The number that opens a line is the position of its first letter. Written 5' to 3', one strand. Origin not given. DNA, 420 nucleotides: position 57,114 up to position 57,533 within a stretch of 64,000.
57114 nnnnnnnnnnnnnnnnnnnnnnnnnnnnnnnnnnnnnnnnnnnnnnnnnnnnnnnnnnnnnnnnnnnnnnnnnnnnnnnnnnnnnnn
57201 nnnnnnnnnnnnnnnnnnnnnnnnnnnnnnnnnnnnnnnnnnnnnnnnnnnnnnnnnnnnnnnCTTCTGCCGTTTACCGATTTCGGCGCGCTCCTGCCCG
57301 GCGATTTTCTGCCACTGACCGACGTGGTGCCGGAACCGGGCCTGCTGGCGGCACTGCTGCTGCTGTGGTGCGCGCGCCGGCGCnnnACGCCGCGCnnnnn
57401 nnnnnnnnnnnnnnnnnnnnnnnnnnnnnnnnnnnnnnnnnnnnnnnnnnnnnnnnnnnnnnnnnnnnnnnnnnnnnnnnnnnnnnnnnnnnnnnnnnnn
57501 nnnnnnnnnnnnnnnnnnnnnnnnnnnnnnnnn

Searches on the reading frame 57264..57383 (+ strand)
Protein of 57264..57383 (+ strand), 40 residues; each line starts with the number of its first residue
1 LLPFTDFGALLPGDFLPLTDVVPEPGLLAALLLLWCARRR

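Call 63: search_protein_families(library=ncbifam, proteins=[window:57264-57383:+], max_evalue=10)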
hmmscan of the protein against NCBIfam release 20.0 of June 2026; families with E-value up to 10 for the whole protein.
seq(40 aa): 1 family
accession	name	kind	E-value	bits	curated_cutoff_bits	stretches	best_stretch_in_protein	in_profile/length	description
TIGR02595.1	PEP_CTERM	domain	0.064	14.1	16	1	22-37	1-18/24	PEP-CTERM sorting domain-containing protein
